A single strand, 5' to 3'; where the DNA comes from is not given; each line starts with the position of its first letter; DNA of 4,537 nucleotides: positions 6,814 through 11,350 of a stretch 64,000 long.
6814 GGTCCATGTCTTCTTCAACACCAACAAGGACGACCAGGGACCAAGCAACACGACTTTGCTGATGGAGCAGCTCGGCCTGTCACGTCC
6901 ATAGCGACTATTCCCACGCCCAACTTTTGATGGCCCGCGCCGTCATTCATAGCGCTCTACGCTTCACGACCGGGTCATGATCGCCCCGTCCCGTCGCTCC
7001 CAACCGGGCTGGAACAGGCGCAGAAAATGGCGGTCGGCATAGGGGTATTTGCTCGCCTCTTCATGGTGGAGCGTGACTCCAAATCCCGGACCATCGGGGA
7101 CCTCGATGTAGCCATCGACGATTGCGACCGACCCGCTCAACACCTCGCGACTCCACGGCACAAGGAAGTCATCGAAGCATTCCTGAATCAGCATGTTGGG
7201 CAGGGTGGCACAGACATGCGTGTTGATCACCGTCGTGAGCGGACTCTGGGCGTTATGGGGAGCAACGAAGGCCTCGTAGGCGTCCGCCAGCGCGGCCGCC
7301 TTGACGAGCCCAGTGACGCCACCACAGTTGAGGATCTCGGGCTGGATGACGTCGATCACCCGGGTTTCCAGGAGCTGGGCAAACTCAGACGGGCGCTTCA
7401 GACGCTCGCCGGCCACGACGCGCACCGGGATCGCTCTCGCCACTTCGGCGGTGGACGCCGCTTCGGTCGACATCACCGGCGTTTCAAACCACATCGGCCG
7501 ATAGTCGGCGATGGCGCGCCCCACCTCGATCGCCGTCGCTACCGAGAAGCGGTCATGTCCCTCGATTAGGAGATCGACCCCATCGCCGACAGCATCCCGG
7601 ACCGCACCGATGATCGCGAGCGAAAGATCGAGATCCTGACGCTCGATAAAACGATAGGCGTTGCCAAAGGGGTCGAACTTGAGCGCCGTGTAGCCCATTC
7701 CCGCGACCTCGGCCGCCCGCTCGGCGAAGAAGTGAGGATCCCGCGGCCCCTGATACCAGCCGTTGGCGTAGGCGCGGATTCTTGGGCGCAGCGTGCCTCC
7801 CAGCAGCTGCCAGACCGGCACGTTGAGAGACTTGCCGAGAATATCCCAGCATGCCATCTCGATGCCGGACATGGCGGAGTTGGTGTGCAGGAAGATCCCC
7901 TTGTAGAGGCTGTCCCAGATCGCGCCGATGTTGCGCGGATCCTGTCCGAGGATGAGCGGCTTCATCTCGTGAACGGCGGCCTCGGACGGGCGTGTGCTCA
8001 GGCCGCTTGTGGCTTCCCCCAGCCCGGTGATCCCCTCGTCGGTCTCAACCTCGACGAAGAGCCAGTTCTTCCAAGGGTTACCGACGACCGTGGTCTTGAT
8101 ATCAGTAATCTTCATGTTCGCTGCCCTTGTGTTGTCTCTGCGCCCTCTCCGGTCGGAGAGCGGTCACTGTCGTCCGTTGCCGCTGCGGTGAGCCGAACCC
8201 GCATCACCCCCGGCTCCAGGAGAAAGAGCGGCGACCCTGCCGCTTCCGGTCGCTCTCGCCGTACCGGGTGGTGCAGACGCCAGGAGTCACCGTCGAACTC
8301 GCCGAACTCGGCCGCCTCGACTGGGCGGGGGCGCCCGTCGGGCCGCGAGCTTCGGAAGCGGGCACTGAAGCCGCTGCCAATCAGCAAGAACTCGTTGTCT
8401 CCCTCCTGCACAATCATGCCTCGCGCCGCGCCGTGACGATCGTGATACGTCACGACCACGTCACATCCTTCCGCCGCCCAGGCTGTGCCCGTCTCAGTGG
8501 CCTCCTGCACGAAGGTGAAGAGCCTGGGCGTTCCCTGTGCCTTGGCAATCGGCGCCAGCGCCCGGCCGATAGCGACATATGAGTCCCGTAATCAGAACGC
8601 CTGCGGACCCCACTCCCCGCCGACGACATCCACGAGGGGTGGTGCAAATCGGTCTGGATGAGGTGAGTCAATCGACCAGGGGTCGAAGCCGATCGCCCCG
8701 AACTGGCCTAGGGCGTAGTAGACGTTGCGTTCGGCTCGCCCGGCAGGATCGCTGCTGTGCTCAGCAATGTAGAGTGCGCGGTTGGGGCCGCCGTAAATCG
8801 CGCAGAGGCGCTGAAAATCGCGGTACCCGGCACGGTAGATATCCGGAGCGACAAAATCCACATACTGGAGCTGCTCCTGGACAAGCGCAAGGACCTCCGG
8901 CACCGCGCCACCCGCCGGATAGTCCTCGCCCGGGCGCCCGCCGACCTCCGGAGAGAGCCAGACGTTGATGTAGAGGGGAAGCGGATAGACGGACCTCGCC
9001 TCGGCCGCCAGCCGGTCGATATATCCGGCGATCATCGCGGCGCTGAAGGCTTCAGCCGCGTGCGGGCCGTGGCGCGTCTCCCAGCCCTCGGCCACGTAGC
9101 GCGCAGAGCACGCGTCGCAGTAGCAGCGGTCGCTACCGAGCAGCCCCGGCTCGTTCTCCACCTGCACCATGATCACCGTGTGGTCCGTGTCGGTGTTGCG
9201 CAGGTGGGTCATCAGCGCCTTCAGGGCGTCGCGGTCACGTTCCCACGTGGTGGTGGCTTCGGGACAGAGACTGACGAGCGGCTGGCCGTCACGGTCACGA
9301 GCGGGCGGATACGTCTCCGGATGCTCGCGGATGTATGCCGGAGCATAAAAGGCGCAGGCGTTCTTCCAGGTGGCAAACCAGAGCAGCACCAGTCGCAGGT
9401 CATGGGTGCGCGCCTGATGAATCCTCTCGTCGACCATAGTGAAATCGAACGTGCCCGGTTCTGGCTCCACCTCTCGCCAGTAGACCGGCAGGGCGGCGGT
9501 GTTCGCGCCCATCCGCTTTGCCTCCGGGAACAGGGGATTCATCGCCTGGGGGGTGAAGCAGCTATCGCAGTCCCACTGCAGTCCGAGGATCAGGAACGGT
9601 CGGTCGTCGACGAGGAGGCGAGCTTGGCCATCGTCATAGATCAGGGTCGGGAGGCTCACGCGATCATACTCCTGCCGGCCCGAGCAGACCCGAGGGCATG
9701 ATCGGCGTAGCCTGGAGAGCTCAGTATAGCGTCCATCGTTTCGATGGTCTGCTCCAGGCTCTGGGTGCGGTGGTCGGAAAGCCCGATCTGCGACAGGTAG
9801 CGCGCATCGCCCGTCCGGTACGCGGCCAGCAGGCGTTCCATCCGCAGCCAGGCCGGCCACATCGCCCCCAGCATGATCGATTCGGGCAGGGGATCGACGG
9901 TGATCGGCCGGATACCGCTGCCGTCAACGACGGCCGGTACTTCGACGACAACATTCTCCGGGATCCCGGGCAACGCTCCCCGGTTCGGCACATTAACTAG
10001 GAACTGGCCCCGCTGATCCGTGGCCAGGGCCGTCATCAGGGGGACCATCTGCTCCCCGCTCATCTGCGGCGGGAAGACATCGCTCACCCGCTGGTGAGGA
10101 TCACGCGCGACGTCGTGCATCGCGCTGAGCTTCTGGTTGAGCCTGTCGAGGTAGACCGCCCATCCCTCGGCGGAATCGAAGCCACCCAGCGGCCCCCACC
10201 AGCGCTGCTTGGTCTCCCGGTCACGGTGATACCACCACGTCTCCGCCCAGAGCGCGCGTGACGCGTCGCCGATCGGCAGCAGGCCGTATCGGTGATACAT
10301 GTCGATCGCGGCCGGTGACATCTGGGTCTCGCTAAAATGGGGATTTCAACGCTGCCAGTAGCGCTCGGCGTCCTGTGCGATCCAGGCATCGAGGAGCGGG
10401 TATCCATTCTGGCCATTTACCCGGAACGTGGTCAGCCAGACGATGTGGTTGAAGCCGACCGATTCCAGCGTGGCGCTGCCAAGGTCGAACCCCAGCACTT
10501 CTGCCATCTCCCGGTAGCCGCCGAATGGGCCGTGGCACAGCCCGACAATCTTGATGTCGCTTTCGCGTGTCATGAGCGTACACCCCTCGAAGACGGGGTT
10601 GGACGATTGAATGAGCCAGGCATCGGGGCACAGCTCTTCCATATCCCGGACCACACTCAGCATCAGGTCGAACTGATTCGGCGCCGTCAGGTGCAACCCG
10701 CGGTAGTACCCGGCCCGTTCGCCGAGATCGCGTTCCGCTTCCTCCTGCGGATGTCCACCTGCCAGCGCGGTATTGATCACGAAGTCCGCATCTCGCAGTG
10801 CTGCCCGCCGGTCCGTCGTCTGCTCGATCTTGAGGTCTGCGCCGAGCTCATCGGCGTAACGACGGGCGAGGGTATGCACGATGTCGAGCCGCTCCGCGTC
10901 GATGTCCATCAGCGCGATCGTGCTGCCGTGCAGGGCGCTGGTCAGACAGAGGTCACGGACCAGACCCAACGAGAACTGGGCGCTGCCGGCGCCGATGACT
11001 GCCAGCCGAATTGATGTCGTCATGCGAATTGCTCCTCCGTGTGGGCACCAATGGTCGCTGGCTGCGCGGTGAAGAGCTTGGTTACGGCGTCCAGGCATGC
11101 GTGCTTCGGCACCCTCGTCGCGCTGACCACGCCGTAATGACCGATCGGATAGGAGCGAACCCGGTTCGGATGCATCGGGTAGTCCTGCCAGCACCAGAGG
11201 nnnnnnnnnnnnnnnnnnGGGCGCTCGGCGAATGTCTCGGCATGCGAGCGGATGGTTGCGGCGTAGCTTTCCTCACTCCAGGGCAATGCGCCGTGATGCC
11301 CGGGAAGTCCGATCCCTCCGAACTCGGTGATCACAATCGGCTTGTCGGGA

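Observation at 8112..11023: Two adjacent glycosidase genes each broken by exactly one in-frame TGA, with operon coupling intact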

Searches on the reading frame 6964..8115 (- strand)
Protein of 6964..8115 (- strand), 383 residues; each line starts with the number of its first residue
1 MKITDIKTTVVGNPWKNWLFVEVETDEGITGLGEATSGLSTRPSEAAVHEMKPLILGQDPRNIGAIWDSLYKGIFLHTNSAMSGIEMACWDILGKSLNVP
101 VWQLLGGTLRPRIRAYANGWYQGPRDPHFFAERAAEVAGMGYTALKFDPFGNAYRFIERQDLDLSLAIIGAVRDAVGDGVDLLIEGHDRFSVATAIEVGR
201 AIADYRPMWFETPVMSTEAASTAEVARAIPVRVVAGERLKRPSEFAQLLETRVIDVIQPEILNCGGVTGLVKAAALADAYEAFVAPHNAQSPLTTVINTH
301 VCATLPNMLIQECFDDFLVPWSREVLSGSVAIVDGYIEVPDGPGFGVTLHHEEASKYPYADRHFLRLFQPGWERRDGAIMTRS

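Call 7: search_protein_families(library=pfam, proteins=[window:6964-8115:-])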
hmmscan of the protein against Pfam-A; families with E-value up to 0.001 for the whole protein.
window:6964-8115:- (383 aa): 2 families
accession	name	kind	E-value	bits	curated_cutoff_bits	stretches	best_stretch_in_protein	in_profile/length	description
PF13378.12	MR_MLE_C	-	9.5e-60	202.5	29.4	1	131-352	3-217/219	Enolase C-terminal domain-like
PF02746.21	MR_MLE_N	-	2.4e-22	79.8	22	1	17-106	27-117/117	Mandelate racemase / muconate lactonizing enzyme, N-terminal domain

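Call 22: find_encoding_contigs(protein=window:6964-8115:-, flank=6000, max_places=10)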
Protein window:6964-8115:- (383 aa): 2 contigs read that carry it; 2 places shown.
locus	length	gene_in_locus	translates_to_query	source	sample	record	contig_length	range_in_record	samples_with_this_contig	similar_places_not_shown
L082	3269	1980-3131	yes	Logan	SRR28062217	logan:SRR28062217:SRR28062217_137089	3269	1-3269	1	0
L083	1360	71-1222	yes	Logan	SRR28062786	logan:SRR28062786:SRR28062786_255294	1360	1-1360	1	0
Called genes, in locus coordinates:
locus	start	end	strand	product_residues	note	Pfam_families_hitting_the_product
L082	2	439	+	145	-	?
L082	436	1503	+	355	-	PF01301:Glyco_hydro_35 (faint), PF02449:Glyco_hydro_42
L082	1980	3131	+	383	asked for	PF02746:MR_MLE_N, PF13378:MR_MLE_C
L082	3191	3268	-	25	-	?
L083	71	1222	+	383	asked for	PF02746:MR_MLE_N, PF13378:MR_MLE_C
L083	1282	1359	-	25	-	?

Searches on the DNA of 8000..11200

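Call 50: search_rna_families(source=window, start=8000, end=11200, threshold=evalue, max_evalue=1)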
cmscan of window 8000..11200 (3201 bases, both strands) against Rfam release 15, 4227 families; matches with E-value up to 1: 0.
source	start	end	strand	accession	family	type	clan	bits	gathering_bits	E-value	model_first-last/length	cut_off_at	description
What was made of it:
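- On Programmed stop-codon read-through or selenocysteine recoding: There are no Rfam matches at E <= 1 in 8000-11200 (call 50).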

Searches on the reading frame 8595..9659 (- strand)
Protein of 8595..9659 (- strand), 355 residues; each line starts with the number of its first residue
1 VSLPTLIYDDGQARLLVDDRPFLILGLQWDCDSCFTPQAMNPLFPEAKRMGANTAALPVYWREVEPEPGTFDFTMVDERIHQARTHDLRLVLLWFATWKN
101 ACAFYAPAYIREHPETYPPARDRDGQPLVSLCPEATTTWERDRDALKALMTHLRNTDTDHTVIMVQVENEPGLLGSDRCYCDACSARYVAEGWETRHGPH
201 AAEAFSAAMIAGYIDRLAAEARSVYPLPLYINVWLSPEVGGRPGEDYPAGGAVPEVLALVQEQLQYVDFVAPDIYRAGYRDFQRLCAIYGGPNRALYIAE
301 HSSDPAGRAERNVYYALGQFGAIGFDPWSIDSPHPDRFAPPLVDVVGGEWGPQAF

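Call 25: find_encoding_contigs(protein=window:8595-9659:-, flank=6000, max_places=10)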
Protein seq(355 aa) (355 aa): 1 contig read that carries it; 1 place shown.
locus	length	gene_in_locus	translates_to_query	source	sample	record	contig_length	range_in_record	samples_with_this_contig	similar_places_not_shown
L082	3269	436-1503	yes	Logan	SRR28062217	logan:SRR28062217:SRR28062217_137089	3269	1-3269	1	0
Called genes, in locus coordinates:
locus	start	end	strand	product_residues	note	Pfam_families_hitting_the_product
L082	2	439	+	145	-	?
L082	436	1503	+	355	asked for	PF01301:Glyco_hydro_35 (faint), PF02449:Glyco_hydro_42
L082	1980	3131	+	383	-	PF02746:MR_MLE_N, PF13378:MR_MLE_C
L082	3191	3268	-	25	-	?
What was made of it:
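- The GH35 TGA was found in only one other assembly, possibly built from the same reads as the MAG (calls 22, 25).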

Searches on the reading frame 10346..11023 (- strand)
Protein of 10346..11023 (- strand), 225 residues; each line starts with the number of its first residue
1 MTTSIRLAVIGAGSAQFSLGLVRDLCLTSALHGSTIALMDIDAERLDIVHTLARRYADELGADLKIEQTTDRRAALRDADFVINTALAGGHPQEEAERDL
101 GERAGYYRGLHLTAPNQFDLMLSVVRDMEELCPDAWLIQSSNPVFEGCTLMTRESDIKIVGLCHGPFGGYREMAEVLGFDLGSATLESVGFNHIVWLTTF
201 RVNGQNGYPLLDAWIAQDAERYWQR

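Call 24: find_encoding_contigs(protein=window:10346-11023:-, flank=6000, max_places=10)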
Protein window:10346-11023:- (225 aa): 2 contigs read that carry it; 2 places shown.
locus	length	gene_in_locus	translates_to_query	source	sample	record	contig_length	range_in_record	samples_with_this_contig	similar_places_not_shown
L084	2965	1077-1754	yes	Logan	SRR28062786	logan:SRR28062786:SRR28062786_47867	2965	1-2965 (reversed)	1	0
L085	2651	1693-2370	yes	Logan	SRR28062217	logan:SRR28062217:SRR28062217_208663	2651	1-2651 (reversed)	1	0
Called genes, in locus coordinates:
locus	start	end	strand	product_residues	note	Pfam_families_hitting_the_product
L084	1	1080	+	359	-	?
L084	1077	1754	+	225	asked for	PF02056:Glyco_hydro_4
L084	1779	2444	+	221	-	PF11975:Glyco_hydro_4C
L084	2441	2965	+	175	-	?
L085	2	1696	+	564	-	?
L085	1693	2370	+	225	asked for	PF02056:Glyco_hydro_4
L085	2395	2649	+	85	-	?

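Call 29: list_cluster_members(proteins=[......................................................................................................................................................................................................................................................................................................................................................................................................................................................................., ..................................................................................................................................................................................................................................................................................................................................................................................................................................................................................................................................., window:10349-11023:-, window:9659-10321:-, window:6967-8115:-, window:17708-18643:-, window:16232-17617:-, window:14363-15253:-, P0001, P0121])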
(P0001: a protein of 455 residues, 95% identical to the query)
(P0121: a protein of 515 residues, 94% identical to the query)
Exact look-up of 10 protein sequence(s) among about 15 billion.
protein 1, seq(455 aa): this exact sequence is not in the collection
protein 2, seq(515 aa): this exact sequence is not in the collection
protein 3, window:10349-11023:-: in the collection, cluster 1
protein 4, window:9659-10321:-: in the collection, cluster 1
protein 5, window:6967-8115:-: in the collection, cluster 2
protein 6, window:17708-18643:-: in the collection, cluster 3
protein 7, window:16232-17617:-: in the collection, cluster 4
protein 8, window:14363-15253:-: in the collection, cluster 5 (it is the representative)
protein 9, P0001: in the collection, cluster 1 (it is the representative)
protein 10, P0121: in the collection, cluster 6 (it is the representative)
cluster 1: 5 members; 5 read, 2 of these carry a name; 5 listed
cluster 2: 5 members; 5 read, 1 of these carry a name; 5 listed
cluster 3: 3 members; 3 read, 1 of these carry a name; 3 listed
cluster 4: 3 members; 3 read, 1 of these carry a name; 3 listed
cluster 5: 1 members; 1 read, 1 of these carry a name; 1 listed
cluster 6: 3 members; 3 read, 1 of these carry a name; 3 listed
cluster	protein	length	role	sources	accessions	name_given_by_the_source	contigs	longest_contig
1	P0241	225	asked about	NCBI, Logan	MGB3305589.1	MAG: hypothetical protein WBA63_05340 [Thermomicrobiales bacterium]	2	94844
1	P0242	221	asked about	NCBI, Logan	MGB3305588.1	MAG: hypothetical protein WBA63_05335 [Thermomicrobiales bacterium]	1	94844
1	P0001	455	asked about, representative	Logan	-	-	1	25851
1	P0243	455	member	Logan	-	-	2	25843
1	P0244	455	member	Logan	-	-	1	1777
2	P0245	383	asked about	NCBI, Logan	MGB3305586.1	MAG: mandelate racemase/muconate lactonizing enzyme family protein [Thermomicrobiales ...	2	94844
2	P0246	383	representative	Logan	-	-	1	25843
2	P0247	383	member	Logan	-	-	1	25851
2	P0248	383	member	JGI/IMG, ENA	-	-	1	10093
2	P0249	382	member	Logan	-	-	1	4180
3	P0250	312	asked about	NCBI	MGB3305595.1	MAG: dihydrodipicolinate synthase family protein [Thermomicrobiales bacterium]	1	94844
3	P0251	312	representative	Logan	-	-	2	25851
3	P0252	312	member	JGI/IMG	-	-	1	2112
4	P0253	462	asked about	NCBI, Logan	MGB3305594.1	MAG: extracellular solute-binding protein [Thermomicrobiales bacterium]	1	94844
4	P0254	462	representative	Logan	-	-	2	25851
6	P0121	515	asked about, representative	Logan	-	-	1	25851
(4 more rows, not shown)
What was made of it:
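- Gene callers and NCBI annotate the pieces as separate proteins (calls 24, 29).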

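Call 31: find_encoding_contigs(protein=P0244, flank=6000, max_places=10)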
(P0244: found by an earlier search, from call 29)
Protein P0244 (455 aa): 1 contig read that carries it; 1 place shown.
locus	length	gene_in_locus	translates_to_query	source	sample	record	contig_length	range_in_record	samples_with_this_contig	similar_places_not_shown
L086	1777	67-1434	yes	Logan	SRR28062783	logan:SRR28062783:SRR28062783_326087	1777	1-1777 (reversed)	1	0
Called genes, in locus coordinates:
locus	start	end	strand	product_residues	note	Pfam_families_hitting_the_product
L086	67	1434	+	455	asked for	PF02056:Glyco_hydro_4, PF11975:Glyco_hydro_4C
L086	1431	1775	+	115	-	?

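Call 34: search_solved_structures(query=P0244, max_evalue=1e-10)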
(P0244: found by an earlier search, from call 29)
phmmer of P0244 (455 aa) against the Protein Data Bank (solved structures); distinct sequences matched with E-value up to 1e-10: 11.
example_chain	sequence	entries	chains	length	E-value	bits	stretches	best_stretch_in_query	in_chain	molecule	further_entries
1obb_A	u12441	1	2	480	2.4e-114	385.6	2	4-315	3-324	ALPHA-GLUCOSIDASE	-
3u95_A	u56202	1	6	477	1.7e-82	280.6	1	6-437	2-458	Glycoside hydrolase, family 4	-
1vjt_A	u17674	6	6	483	7.9e-81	275.1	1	5-437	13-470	alpha-glucosidase | Alpha-glucosidase, putative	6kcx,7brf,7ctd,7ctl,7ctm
7br4_A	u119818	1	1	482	5.1e-80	272.4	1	5-437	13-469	Alpha-glucosidase, putative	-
5c3m_A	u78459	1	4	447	2.3e-29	105.5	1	4-204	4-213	Putative 6-phospho-beta-glucosidase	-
1s6y_A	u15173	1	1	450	6e-28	100.8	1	4-204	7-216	6-phospho-beta-glucosidase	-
6dux_A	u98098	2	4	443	1.5e-19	73.1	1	9-217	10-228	6-phospho-alpha-glucosidase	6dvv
3fef_A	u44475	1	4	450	2.9e-19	72.1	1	4-421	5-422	Putative glucosidase lplD, ALPHA-GALACTURONIDASE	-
1u8x_X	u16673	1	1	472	4.2e-17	65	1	9-217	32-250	Maltose-6'-phosphate glucosidase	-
6wbt_A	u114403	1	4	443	1.6e-15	59.8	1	4-381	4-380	cellulase IBT99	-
6vc6_A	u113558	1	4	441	2.5e-15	59.2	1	7-230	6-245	6-phospho-alpha-glucosidase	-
